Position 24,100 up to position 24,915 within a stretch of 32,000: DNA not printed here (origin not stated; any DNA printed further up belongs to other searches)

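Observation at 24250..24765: Four-TM integral membrane protein translationally coupled to a BMC vertex gene inside the operon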

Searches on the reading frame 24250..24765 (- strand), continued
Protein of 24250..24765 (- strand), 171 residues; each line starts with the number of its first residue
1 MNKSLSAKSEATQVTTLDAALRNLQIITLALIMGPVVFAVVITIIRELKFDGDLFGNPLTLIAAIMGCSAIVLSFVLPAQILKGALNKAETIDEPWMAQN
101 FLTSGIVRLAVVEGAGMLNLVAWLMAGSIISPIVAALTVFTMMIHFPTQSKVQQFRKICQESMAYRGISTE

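Call 51: find_related_loci(query=A4, collection=metagenome_contigs, flank=4000)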
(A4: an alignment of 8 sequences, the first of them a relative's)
Query A4 (177 aa) in metagenome_contigs; peptide patterns used: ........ (x = any residue, [..] = any of these).
352 stretches matched a pattern; 49 encode a relative of the query (tblastn E <= 1e-3); 49 distinct loci.
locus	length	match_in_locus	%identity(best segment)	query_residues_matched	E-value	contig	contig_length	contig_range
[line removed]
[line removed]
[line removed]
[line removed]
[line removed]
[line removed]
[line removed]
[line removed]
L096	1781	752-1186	36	14-177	1e-18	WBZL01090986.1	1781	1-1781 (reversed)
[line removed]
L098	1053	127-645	32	1-177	1e-17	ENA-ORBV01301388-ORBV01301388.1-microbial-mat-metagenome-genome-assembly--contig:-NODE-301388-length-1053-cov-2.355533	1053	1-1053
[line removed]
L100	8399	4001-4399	38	11-172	5e-17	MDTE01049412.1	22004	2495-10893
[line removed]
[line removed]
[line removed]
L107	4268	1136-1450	42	68-169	8e-16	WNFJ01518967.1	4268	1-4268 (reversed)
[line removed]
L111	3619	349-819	34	14-172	2e-14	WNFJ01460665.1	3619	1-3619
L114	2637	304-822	31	4-171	4e-14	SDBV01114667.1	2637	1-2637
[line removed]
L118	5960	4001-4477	35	14-177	2e-13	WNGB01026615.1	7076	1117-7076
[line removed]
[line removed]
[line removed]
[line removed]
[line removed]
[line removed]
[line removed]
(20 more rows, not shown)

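Call 54: search_protein_families(library=pfam, proteins=[L088:1583-2623:+, L104:159-2507:+, L104:3226-3684:+, L100:4591-5964:+, L100:2127-3206:+, L121:2340-3911:+, L122:3219-3881:+, L125:61-672:+, L135:1-924:+, L136:288-950:+], max_evalue=0.001)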
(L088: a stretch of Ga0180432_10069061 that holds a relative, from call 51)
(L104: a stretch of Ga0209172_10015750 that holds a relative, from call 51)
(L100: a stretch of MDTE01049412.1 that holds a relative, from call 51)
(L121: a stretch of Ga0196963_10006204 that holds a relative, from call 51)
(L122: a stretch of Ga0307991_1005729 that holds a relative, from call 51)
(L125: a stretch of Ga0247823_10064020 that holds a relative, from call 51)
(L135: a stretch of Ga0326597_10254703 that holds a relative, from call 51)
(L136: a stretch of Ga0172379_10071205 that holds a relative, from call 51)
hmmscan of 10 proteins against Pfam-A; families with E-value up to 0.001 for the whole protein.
L088:1583-2623:+ (346 aa): 1 family
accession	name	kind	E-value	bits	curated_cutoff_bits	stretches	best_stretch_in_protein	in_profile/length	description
PF01757.29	Acyl_transf_3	-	1.1e-24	87.5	31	1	7-304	3-323/326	Acyltransferase domain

L104:159-2507:+ (782 aa): 5 families
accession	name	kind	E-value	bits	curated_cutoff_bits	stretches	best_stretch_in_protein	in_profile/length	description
PF07583.16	PSCyt2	-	8.8e-94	313.7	29.8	1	167-373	1-207/209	Protein of unknown function (DUF1549)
PF07587.16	PSD1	-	3.6e-88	295.5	28.5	1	454-726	1-240/244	Protein of unknown function (DUF1553)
PF07635.16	PSCyt1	-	1.5e-16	61.2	22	1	49-107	1-58/59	Planctomycete cytochrome C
PF13442.11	Cytochrome_CBB3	-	0.00033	21.4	27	0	39-125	4-68/68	Cytochrome C oxidase, cbb3-type, subunit III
PF00034.26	Cytochrom_C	-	0.00044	21.9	21.3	0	46-127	9-88/90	Cytochrome c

L104:3226-3684:+ (152 aa): 0 families

L100:4591-5964:+ (457 aa): 1 family
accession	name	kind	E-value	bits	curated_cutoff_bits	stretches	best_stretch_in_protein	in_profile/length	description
PF07394.17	DUF1501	-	2.3e-86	290.9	27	1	63-456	2-389/390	Protein of unknown function (DUF1501)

L100:2127-3206:+ (359 aa): 0 families

L121:2340-3911:+ (523 aa): 1 family
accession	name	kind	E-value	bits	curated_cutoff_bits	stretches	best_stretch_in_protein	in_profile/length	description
PF12831.13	FAD_oxidored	-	2.7e-83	281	27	1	31-515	1-416/416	FAD dependent oxidoreductase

L122:3219-3881:+ (220 aa): 0 families

L125:61-672:+ (203 aa): 0 families

L135:1-924:+ (307 aa): 2 families
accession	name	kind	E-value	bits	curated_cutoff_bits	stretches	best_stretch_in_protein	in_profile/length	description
PF21554.2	CCC_C_2nd_pro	-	2.8e-30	105.5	27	1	182-306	1-132/132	Prokaryotic cation-chloride cotransporter, C-terminal domain, 2nd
PF21555.2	CCC_C_1st_pro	-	2.5e-20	73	27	1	56-180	2-127/128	Prokaryotic cation-chloride cotransporter, C-terminal domain, 1st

L136:288-950:+ (220 aa): 1 family
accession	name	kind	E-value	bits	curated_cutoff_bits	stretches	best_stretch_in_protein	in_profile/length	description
PF00484.24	Pro_CA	-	1.2e-54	185.3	25.7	1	44-195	1-155/156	Carbonic anhydrase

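Call 55: search_protein_families(library=pfam, proteins=[L094:1097-1705:+, L107:1583-1915:+, L107:1-531:+, L118:2719-3873:-, L118:4504-5958:-, L127:396-1610:+, L114:883-2637:-, L111:1286-2635:-, L108:2271-3089:-, L090:717-1454:-], max_evalue=0.001)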
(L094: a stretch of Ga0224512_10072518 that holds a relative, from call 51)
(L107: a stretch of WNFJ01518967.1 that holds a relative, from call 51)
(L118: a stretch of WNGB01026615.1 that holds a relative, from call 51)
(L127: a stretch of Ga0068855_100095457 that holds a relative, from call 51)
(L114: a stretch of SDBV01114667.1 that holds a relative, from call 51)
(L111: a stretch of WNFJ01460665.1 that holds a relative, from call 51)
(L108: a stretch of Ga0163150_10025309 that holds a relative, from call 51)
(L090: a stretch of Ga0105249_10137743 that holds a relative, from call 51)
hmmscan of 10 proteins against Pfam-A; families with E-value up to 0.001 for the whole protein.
L094:1097-1705:+ (202 aa): 2 families
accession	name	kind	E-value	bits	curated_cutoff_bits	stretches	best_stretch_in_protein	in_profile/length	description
PF00265.24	TK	-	4.8e-56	189.8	20.6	1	2-186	1-176/176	Thymidine kinase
PF13401.12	AAA_22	-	0.00045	21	27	1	13-106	16-110/130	AAA domain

L107:1583-1915:+ (110 aa): 3 families
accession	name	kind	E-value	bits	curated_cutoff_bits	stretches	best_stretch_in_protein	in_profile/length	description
PF13240.11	Zn_Ribbon_1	-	2.8e-05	24.2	25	1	87-105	2-20/23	zinc-ribbon domain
PF13248.11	Zn_ribbon_3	-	0.00036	20.3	27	0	81-94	13-26/26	zinc-ribbon domain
PF12773.13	DZR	-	0.00071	20.1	27.3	1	84-105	12-45/45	Double zinc ribbon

L107:1-531:+ (176 aa): 0 families

L118:2719-3873:- (384 aa): 3 families
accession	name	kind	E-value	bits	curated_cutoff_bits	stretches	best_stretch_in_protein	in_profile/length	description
PF01053.26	Cys_Met_Meta_PP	-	1.9e-150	501.1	27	1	11-383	1-380/381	Cys/Met metabolism PLP-dependent enzyme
PF06838.17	Met_gamma_lyase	-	5e-05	22.5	24.2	0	153-227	171-248/405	Methionine gamma-lyase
PF00266.25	Aminotran_5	-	5.2e-05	22.8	21.5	1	131-224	129-220/371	Aminotransferase class-V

L118:4504-5958:- (484 aa): 2 families
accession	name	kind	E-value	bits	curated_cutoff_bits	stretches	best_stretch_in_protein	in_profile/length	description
PF00291.31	PALP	-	6.4e-85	285.5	35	1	41-326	2-293/295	Pyridoxal-phosphate dependent enzyme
PF00571.33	CBS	-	7.5e-15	55.4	24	2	368-415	7-55/57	CBS domain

L127:396-1610:+ (404 aa): 4 families
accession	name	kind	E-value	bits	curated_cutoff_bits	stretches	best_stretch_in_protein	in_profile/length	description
PF13088.12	BNR_2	-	6.3e-29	101.6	31.4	1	112-367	46-275/277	BNR repeat-like domain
PF13859.12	BNR_3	-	9.2e-17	61.8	27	1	45-358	2-289/308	BNR repeat-like domain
PF02012.26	BNR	-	5.4e-08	32.1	27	0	213-223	1-11/12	BNR/Asp-box repeat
PF24316.1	Tli3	-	1.9e-06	28.6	27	0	189-228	64-102/129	T6SS Tli3 immunity protein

L114:883-2637:- (584 aa): 0 families

L111:1286-2635:- (449 aa): 2 families
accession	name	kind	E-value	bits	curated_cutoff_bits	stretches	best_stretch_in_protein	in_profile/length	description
PF00291.31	PALP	-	3.6e-82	276.4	35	1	6-291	2-294/295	Pyridoxal-phosphate dependent enzyme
PF00571.33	CBS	-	3.8e-15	56.4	24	2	391-442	1-54/57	CBS domain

L108:2271-3089:- (272 aa): 1 family
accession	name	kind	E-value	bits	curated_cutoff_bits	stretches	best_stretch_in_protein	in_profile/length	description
PF04788.19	DUF620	-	0.00023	21.1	22.5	0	70-224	23-198/243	Protein of unknown function (DUF620)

L090:717-1454:- (245 aa): 1 family
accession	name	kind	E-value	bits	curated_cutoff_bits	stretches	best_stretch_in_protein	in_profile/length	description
PF00484.24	Pro_CA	-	1.6e-42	145.9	25.7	1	91-241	2-156/156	Carbonic anhydrase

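Call 57: find_encoding_contigs(protein=P0001, flank=4000, max_places=1)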
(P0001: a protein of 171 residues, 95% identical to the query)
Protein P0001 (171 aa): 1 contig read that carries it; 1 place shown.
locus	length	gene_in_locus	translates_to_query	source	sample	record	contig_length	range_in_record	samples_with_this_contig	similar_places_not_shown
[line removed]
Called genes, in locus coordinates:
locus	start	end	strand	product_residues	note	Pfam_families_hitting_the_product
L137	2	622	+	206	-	?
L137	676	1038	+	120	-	PF03319:EutN_CcmL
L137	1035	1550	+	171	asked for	-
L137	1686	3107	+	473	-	PF00171:Aldedh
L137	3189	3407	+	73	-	?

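Call 58: find_encoding_contigs(protein=P0002, flank=4000, max_places=1)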
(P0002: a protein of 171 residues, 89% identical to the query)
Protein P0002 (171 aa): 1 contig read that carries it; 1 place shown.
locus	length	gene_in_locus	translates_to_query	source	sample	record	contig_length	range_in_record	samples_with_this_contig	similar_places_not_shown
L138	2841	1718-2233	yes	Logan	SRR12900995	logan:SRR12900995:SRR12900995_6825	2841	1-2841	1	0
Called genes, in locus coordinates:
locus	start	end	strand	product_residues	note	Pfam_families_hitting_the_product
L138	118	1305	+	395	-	PF00871:Acetate_kinase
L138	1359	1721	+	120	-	PF03319:EutN_CcmL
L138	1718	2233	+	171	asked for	-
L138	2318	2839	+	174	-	?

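Call 67: search_protein_families(library=pfam, proteins=[L091:96-1058:-, L101:103-1182:+, L102:1077-2054:+, L134:3-1187:+, L134:1988-2917:-, L117:4834-6222:+, L100:6007-7275:+, L122:1296-2498:+, L108:3140-4519:-, L088:189-1346:+], max_evalue=0.001)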
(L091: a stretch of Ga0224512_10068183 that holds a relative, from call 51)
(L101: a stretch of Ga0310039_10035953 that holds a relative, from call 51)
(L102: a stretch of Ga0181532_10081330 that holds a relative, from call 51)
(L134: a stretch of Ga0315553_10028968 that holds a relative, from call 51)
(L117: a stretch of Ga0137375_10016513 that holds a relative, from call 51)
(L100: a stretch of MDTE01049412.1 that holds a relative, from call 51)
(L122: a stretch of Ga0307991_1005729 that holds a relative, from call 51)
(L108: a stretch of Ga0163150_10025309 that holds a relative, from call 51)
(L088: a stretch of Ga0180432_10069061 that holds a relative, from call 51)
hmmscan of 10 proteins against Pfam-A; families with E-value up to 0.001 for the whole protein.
L091:96-1058:- (320 aa): 0 families

L101:103-1182:+ (359 aa): 0 families

L102:1077-2054:+ (326 aa): 3 families
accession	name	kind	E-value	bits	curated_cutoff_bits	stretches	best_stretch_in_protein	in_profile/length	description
PF07676.18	PD40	-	3.1e-09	37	20.9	1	137-173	1-36/38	WD40-like Beta Propeller Repeat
PF25174.1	Beta-prop_THOC3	-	1.6e-05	24.5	305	0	282-317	206-241/272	THOC3 beta-propeller domain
PF00930.27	DPPIV_N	-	0.00048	19.4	22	0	188-319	180-310/354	Dipeptidyl peptidase IV (DPP IV) N-terminal region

L134:3-1187:+ (394 aa): 3 families
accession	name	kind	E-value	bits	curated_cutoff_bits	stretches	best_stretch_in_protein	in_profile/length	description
PF00488.27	MutS_V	-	2.2e-87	292.4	30.2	1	130-317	1-188/188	MutS domain V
PF05190.23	MutS_IV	-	6.2e-08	33.3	22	1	1-36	56-91/92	MutS family domain IV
PF05192.23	MutS_III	-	4.9e-07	30.7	34.1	1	28-77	154-194/194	MutS domain III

L134:1988-2917:- (309 aa): 1 family
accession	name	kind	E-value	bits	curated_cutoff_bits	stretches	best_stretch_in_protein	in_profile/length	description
PF07589.16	PEP-CTERM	-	8.8e-05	22.9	20.7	1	282-301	2-22/24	PEP-CTERM motif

L117:4834-6222:+ (462 aa): 1 family
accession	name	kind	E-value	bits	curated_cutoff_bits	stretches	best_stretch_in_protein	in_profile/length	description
PF06439.18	3keto-disac_hyd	-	0.00017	22.2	26.8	1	281-436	13-186/187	3-keto-disaccharide hydrolase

L100:6007-7275:+ (422 aa): 0 families

L122:1296-2498:+ (400 aa): 0 families

L108:3140-4519:- (459 aa): 3 families
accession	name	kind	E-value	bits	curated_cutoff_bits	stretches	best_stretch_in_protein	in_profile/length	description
PF03572.23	Peptidase_S41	-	4.7e-30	104.8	24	1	267-429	1-165/165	Peptidase family S41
PF14684.11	Tricorn_C1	-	4.2e-08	33.4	24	1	58-96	8-46/59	Tricorn protease C1 domain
PF17820.7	PDZ_6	-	0.00029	20.9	27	1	154-190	4-40/54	PDZ domain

L088:189-1346:+ (385 aa): 4 families
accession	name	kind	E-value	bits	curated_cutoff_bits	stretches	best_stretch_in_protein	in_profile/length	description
PF12799.13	LRR_4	-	8.6e-16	58.1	27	1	163-199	2-37/44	Leucine Rich repeats (2 copies)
PF13855.12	LRR_8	-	2.2e-10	40.6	27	1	163-221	2-60/61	Leucine rich repeat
PF23598.1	LRR_14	-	6.1e-09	35.5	40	1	252-371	41-156/353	Leucine-rich repeat region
PF13516.12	LRR_6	-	3e-08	33.5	23.4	0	306-324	3-21/24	Leucine Rich repeat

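Call 71: list_cluster_members(proteins=[P0123, P0124, P0125, P0126, P0127, P0175, P0186, P0225, P0150, P0253])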
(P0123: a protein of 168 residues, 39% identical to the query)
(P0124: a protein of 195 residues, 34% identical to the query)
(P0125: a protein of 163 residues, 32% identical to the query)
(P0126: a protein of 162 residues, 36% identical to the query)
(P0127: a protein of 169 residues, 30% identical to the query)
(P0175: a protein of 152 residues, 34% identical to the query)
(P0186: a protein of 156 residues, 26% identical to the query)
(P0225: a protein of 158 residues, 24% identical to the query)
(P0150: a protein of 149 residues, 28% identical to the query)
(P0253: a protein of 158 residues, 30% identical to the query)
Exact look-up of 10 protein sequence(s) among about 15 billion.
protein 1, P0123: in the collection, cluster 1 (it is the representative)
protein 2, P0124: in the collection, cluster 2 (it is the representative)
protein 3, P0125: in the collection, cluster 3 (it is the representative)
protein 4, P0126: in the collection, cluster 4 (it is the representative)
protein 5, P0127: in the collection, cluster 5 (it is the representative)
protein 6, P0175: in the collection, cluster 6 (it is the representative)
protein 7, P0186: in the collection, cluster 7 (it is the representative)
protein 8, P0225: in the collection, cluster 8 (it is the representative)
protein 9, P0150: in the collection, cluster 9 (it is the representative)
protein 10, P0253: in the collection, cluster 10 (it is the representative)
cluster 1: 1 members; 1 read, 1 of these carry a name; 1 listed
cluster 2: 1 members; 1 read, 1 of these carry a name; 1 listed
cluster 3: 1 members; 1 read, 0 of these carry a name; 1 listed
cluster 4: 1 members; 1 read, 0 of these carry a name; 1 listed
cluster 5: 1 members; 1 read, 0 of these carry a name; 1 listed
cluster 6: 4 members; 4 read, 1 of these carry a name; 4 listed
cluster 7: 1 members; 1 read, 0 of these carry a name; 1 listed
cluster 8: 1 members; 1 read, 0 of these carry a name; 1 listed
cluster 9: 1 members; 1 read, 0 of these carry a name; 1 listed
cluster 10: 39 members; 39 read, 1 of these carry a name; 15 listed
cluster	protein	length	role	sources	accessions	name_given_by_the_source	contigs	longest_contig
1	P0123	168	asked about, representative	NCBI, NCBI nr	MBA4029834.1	MAG: hypothetical protein C0478_02815 [Planctomyces sp.] | hypothetical protein [Planctomyces sp.]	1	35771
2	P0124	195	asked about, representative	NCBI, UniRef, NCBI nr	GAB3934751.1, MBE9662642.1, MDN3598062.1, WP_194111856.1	hypothetical protein [Mucilaginibacter myungsuensis] | Uncharacterized protein n=1 Tax=Mucilaginibacter myungsuensis TaxID=649104 ...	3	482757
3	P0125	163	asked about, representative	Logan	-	-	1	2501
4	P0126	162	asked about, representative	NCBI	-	-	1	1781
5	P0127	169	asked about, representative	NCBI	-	-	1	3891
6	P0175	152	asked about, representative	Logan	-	-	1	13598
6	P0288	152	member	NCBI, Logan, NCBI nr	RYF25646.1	MAG: hypothetical protein EOO42_03335 [Flavobacteriales bacterium]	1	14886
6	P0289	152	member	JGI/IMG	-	-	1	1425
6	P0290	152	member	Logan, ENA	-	-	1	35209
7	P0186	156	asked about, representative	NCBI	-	-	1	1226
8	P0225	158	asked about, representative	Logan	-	-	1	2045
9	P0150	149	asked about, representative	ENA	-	-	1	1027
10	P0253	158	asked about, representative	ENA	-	-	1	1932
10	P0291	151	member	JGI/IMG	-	hypothetical protein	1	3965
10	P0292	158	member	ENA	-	-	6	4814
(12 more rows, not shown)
